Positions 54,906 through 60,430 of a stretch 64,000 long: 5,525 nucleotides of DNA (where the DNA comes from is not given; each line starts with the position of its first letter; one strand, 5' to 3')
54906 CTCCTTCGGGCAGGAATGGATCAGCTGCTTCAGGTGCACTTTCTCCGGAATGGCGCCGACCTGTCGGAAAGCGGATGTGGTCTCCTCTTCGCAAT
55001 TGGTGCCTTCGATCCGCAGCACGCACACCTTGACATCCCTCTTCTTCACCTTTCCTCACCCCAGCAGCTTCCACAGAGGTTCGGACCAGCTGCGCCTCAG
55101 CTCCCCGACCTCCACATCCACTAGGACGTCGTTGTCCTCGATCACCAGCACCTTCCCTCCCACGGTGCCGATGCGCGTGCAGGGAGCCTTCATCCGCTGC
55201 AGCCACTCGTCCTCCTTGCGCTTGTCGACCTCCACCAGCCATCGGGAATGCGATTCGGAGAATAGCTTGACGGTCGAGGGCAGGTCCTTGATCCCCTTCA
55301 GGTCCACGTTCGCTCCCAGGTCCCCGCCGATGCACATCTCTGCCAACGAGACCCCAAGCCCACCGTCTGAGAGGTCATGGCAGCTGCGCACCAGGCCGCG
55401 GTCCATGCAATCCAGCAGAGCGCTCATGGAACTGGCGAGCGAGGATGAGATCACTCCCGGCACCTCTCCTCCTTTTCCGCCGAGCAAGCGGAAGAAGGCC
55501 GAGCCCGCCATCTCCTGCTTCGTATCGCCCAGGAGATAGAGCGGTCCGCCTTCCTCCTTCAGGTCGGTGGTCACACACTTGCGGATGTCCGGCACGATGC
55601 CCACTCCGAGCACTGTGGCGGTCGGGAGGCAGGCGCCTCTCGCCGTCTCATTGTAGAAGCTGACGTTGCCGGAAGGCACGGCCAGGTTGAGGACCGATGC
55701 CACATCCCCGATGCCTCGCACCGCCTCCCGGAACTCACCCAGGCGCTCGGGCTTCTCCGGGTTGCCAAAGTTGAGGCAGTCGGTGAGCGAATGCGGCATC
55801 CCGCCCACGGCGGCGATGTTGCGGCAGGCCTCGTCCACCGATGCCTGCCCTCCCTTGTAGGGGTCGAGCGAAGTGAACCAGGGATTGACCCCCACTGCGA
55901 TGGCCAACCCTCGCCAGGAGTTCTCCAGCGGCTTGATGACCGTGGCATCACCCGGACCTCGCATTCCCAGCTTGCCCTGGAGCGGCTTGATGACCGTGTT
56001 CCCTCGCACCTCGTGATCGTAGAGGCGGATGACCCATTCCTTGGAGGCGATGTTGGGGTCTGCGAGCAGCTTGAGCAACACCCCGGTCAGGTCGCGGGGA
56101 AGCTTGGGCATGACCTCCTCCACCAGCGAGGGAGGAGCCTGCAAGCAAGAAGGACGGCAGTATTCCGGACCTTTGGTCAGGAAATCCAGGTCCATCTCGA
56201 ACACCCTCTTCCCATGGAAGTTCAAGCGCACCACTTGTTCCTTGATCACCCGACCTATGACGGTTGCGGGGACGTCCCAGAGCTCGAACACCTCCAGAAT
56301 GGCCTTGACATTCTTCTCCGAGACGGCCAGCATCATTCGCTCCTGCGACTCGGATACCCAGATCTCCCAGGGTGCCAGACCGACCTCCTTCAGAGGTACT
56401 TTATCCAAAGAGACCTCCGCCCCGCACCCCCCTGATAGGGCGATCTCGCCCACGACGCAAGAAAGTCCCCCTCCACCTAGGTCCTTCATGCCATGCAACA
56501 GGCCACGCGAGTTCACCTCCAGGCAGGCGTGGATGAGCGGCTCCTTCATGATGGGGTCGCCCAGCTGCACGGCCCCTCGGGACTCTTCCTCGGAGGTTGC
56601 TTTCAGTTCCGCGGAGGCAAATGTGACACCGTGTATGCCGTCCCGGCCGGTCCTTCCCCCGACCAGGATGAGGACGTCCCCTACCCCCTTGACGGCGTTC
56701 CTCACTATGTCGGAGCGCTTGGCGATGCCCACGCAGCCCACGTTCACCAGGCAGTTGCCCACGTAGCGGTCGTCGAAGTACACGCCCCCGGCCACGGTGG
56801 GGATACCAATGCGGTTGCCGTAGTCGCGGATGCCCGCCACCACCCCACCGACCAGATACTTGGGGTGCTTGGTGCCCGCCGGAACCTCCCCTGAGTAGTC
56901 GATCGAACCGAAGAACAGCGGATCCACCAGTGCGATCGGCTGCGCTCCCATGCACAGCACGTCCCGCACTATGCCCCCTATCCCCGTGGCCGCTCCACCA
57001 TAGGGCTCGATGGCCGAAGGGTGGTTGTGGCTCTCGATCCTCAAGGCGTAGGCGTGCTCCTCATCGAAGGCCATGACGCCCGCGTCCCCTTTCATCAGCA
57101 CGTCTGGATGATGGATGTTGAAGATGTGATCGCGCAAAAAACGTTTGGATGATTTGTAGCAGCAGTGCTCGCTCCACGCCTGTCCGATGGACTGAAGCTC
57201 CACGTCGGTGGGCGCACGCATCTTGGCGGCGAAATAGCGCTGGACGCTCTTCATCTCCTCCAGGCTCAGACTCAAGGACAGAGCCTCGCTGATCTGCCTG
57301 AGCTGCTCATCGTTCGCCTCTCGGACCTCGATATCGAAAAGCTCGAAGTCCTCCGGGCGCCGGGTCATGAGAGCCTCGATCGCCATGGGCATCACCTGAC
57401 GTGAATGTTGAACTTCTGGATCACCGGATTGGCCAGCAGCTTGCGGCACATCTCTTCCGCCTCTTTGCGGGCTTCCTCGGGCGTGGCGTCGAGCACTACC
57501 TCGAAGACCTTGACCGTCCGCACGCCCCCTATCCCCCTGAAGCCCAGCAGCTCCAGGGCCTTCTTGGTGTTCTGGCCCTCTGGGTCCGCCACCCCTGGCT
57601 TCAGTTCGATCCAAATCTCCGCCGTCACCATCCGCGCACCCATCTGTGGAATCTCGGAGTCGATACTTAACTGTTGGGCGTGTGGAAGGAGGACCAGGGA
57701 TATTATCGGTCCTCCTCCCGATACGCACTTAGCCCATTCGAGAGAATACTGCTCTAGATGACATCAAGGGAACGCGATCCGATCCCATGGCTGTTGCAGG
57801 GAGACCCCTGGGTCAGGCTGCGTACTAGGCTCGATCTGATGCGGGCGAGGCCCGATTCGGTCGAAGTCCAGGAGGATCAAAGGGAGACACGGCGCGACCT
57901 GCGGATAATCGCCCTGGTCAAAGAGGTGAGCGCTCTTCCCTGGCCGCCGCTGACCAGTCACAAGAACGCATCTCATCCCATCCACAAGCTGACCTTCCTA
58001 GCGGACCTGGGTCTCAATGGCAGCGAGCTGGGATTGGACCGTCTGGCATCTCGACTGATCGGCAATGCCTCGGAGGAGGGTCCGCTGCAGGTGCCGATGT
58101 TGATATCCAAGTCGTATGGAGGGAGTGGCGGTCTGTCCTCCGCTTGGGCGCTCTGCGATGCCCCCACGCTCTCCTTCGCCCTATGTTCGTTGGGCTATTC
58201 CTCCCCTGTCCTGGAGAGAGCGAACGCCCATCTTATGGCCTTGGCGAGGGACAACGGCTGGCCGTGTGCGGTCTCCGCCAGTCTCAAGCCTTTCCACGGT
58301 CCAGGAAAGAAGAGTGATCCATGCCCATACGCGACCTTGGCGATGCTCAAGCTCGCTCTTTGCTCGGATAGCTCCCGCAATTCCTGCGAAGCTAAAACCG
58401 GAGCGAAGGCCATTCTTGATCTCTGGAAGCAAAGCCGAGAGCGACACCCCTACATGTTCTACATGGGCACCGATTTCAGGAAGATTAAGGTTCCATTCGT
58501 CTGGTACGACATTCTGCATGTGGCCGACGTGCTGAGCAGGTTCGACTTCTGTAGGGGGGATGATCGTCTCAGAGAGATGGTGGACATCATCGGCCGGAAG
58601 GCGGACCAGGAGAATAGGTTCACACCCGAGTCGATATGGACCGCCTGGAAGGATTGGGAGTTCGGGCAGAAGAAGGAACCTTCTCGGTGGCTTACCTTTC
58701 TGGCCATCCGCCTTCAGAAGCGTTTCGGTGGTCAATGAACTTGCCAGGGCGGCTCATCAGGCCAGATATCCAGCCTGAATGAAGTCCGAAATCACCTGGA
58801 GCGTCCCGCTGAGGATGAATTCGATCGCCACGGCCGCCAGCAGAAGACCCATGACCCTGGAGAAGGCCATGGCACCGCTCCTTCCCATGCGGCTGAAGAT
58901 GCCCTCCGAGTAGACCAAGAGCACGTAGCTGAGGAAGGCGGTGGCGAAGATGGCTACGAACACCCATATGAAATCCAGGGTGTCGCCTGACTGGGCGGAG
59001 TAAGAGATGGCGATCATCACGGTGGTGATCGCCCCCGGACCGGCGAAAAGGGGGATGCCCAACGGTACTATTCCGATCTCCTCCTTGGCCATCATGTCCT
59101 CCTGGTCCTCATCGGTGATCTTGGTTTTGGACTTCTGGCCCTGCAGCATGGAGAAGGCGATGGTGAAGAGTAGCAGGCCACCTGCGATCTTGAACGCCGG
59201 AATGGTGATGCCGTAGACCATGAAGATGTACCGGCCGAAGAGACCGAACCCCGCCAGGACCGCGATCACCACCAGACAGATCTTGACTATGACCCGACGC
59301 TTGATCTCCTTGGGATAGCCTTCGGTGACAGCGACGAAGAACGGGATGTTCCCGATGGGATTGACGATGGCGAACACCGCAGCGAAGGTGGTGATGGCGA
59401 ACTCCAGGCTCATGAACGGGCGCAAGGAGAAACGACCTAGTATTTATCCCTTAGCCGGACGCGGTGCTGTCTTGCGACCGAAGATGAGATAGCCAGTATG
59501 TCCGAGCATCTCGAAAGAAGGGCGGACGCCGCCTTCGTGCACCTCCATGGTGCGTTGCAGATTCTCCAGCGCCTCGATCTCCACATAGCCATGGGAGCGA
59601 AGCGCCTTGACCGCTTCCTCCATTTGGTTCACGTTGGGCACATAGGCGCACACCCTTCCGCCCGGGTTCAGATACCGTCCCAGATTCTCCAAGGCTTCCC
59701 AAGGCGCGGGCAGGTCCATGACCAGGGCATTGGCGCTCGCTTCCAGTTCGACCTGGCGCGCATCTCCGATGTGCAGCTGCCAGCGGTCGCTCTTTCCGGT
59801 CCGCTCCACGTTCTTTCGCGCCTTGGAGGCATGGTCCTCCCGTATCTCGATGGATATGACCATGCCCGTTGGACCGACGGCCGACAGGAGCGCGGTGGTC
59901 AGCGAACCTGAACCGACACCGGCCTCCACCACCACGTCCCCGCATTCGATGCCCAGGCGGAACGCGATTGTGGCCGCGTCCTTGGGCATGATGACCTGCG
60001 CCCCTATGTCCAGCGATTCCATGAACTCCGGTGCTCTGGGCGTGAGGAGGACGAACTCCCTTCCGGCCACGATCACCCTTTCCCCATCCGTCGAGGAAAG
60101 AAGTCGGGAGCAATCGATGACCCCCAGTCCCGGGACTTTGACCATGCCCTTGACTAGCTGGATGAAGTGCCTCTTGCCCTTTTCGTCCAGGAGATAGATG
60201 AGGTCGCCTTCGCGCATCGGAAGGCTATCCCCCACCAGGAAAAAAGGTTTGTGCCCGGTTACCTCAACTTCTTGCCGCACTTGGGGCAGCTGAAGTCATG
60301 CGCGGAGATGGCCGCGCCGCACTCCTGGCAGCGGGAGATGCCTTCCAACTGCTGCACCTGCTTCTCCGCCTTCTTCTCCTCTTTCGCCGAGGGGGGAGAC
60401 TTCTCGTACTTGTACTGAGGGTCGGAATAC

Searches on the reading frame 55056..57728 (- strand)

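Call 20: search_protein_families(library=pfam, proteins=[window:55056-57728:-])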
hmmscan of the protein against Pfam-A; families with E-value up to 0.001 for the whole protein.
window:55056-57728:- (890 aa): 3 families
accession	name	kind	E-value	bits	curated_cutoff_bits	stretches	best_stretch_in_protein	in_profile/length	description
PF02769.27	AIRS_C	-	1.4e-53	181.7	23.1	2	349-502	2-153/156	AIR synthase related protein, C-terminal domain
PF00586.29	AIRS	-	1.7e-41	141.6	24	2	214-336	2-112/112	AIR synthase related protein, N-terminal domain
PF18072.6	FGAR-AT_linker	-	3.1e-17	63.3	26.6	1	143-192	1-50/50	Formylglycinamide ribonucleotide amidotransferase linker domain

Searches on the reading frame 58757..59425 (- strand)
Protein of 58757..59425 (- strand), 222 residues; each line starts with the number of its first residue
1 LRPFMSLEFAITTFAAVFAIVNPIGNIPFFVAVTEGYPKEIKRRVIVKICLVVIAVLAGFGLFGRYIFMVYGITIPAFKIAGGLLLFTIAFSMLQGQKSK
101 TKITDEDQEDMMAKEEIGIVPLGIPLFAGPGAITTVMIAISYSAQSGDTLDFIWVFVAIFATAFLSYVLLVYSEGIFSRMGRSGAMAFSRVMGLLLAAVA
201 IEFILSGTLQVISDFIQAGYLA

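Call 20: search_protein_families(library=pfam, proteins=[window:58757-59425:-])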
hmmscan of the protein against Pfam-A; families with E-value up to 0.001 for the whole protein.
window:58757-59425:- (222 aa): 1 family
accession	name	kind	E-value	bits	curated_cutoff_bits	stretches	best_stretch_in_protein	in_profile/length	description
PF01914.23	MarC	-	1.6e-56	191.4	23.9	1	8-210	2-201/203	MarC family integral membrane protein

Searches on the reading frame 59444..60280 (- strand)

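Call 20: search_protein_families(library=pfam, proteins=[window:59444-60280:-])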
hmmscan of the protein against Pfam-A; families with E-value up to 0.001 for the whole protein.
window:59444-60280:- (278 aa): 9 families
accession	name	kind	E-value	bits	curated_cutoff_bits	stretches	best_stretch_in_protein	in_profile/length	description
PF08704.16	GCD14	-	1.3e-35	123.7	26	1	80-249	6-181/247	tRNA methyltransferase complex GCD14 subunit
PF01135.25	PCMT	-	3.7e-11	43.6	20.3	1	93-239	53-198/210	Protein-L-isoaspartate(D-aspartate) O-methyltransferase (PCMT)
PF13847.12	Methyltransf_31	-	2.6e-09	37.4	27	1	114-222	4-120/145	Methyltransferase domain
PF13649.12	Methyltransf_25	-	6.8e-08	33.5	27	1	117-208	1-97/97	Methyltransferase domain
PF14801.12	TrmI-like_N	-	2.4e-05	24.6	24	1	21-66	2-47/50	TrmI-like N-terminal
PF08241.18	Methyltransf_11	-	3.4e-05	24.8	21.2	1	119-211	2-94/95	Methyltransferase domain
PF08242.18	Methyltransf_12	-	7.8e-05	23.8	30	1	118-210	1-98/98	Methyltransferase domain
PF13578.12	Methyltransf_24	-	0.0004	21.7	26.3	1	118-208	1-98/105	Methyltransferase domain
PF01209.24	Ubie_methyltran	-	0.00064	19.6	20.1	0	113-210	47-149/233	ubiE/COQ5 methyltransferase family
